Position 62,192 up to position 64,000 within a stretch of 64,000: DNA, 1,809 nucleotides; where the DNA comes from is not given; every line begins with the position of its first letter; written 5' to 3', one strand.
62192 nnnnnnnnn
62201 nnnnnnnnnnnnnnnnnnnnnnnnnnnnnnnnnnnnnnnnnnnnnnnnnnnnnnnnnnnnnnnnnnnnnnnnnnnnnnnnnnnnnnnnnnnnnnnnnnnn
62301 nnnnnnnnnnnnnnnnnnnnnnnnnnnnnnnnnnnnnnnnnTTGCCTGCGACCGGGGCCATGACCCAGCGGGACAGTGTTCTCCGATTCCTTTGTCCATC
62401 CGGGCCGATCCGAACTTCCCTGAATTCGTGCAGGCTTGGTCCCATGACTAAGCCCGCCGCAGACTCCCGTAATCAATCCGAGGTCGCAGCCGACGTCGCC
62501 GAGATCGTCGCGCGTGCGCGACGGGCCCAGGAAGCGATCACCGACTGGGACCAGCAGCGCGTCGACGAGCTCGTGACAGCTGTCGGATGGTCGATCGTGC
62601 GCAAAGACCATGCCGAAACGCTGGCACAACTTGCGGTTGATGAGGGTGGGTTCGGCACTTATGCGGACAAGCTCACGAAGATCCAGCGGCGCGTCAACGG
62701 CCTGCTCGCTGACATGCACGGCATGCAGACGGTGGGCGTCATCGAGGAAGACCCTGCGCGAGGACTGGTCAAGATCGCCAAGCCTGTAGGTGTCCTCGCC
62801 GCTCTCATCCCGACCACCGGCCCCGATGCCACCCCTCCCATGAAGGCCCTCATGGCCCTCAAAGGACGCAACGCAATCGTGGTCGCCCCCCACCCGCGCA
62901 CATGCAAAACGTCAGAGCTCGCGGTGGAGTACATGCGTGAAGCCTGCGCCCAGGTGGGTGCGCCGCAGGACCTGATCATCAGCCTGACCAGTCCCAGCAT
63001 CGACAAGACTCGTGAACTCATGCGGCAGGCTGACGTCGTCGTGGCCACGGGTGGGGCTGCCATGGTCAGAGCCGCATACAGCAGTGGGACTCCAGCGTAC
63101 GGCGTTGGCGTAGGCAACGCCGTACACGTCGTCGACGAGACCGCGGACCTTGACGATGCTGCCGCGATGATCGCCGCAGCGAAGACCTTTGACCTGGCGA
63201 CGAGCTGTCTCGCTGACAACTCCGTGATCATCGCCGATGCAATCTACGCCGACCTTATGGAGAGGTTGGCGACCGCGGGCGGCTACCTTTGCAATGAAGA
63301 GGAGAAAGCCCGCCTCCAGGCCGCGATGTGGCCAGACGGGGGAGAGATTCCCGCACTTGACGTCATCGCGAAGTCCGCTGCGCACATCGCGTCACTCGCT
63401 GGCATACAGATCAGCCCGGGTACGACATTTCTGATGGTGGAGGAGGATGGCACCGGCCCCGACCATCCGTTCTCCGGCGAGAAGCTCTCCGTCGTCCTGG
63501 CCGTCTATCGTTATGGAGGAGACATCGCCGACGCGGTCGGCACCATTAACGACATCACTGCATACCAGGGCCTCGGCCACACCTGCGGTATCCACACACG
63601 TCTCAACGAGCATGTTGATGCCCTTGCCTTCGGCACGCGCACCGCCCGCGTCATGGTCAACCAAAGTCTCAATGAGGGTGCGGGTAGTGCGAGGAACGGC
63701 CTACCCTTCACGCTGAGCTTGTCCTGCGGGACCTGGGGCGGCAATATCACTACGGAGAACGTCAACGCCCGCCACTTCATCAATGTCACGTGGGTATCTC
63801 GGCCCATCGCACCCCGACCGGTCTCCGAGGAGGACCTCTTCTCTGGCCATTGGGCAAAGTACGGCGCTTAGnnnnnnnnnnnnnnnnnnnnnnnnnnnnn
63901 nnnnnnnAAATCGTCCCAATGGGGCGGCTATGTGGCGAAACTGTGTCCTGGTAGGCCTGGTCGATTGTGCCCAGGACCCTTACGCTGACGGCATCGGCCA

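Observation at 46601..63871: Complete-looking coenzyme M biosynthesis plus epoxide-carboxylation gene set on a housekeeping chromosome segment, with no monooxygenase, regulator or mobility gene in view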

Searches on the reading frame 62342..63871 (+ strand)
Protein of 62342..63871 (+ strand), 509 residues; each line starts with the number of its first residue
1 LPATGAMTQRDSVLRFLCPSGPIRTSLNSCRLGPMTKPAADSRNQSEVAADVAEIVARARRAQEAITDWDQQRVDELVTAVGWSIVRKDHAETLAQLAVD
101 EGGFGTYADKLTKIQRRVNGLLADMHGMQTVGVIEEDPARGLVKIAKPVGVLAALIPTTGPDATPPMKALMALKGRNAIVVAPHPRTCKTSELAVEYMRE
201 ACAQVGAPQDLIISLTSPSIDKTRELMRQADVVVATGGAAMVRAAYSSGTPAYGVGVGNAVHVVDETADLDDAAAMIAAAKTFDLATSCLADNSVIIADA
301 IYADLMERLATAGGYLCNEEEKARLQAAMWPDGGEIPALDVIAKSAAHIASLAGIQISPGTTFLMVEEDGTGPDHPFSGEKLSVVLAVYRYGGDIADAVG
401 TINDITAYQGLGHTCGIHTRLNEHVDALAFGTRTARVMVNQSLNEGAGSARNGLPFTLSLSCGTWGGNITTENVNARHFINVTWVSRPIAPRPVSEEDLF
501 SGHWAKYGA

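Call 4: search_protein_families(library=pfam, proteins=[window:62342-63871:+])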
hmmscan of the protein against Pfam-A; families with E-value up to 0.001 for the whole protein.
window:62342-63871:+ (509 aa): 1 family
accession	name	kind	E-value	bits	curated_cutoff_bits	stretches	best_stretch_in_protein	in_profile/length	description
PF00171.27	Aldedh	-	1.9e-19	70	23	1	48-311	27-291/461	Aldehyde dehydrogenase family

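Call 6: search_protein_families(library=ncbifam, proteins=[window:62342-63871:+])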
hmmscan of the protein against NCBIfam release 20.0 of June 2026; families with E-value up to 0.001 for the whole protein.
window:62342-63871:+ (509 aa): 22 families
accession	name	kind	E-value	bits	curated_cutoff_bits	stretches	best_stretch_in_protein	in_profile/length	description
NF047625.1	AcylSulfactDhSauS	equivalog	5.5e-166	553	600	1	49-508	3-463/464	acylating sulfoacetaldehyde dehydrogenase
NF010378.0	PRK13805.1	equivalog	5.3e-118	395.1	951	1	43-486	7-450/872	bifunctional acetaldehyde-CoA/alcohol dehydrogenase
TIGR02518.1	EutH_ACDH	equivalog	9.7e-100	334.7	620.1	1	51-486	9-442/488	acetaldehyde dehydrogenase (acetylating)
NF011927.0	PRK15398.1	subfamily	5.6e-59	200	403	1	39-471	25-446/465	aldehyde dehydrogenase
NF001221.0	PRK00197.1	equivalog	2.7e-14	52.7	289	1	107-312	67-281/418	glutamate-5-semialdehyde dehydrogenase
TIGR00407.1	proA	equivalog_domain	6.9e-14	51.5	317.45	1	122-311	78-267/398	glutamate-5-semialdehyde dehydrogenase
NF052305.1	DioxValDhHalo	equivalog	7.1e-10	38.4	750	1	43-310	36-305/483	2,5-dioxovalerate dehydrogenase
TIGR01780.1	SSADH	subfamily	1.8e-09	37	646.35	1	49-311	15-282/448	succinate-semialdehyde dehydrogenase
NF006992.0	PRK09457.1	subfamily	5.3e-08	32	514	1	42-449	26-439/487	succinylglutamate-semialdehyde dehydrogenase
NF047626.1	SulfactDhSafD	equivalog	1.3e-07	31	700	1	51-312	24-288/454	sulfoacetaldehyde dehydrogenase SafD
NF050084.1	pip_6_carb_DH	equivalog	2.5e-07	30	730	1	46-312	15-286/475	L-piperidine-6-carboxylate dehydrogenase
NF042993.1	AlphKGSA_gudD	equivalog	2.9e-06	26.3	770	1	43-310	35-304/481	alpha-ketoglutaric semialdehyde dehydrogenase GucD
NF040792.1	glyc_ald_dh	equivalog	4.7e-06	25.8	760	1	133-310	120-300/488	D-glyceraldehyde dehydrogenase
TIGR03240.1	arg_catab_astD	equivalog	8.7e-06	24.8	579.3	1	45-319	27-306/484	succinylglutamate-semialdehyde dehydrogenase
NF008415.0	PRK11241.1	equivalog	1.1e-05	24.4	828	1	139-313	137-313/482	NADP-dependent succinate-semialdehyde dehydrogenase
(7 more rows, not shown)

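Call 13: find_encoding_contigs(protein=window:62342-63871:+, flank=10000, max_places=6)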
Protein window:62342-63871:+ (509 aa): no gene with exactly this product is on record in the collection.

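Call 17: find_encoding_contigs(protein=window:62444-63871:+, flank=10000, max_places=6)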
Protein window:62444-63871:+ (475 aa): 24 contigs read that carry it; 6 places shown.
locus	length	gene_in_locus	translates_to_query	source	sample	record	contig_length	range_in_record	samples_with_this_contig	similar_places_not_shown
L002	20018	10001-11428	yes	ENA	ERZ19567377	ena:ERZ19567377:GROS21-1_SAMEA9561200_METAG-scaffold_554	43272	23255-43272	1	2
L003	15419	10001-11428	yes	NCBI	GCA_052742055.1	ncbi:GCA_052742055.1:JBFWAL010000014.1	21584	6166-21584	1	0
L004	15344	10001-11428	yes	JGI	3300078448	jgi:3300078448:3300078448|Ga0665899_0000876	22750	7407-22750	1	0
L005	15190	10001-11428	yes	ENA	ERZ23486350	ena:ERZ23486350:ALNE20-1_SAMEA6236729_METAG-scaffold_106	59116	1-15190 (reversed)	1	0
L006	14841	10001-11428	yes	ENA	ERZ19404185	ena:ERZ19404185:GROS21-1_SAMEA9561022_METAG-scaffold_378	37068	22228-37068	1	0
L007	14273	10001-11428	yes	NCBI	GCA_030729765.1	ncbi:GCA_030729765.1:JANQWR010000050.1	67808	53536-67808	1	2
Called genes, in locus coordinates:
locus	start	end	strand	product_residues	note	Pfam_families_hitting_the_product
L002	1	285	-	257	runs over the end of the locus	PF00106:adh_short, PF08659:KR, PF13561:adh_short_C2, PF23441:SDR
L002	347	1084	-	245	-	PF00106:adh_short, PF08659:KR (weak), PF01370:Epimerase, PF13561:adh_short_C2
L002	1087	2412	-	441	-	PF00890:FAD_binding_2 (faint), PF01266:DAO (faint), PF03486:HI0933_like (faint), PF07992:Pyr_redox_2, PF13241:NAD_binding_7 (faint), PF13738:Pyr_redox_3, PF00070:Pyr_redox, PF02852:Pyr_redox_dim, +1 more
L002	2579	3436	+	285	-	PF02679:ComA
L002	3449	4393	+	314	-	PF24830:DUF7714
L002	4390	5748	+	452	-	PF00206:Lyase_1, PF10397:ADSL_C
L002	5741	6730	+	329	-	PF00291:PALP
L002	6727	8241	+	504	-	PF00206:Lyase_1, PF14698:ASL_C2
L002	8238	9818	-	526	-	PF07992:Pyr_redox_2, PF13738:Pyr_redox_3, PF00070:Pyr_redox, PF02852:Pyr_redox_dim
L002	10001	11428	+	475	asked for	PF00171:Aldedh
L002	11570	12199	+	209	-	PF14417:MEDS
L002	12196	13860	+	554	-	PF17853:GGDEF_2, PF13556:HTH_30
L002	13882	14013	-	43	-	-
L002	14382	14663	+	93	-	-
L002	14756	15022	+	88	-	-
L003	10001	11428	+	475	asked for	PF00171:Aldedh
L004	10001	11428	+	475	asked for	PF00171:Aldedh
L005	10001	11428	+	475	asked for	PF00171:Aldedh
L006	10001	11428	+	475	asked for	PF00171:Aldedh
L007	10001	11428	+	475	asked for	PF00171:Aldedh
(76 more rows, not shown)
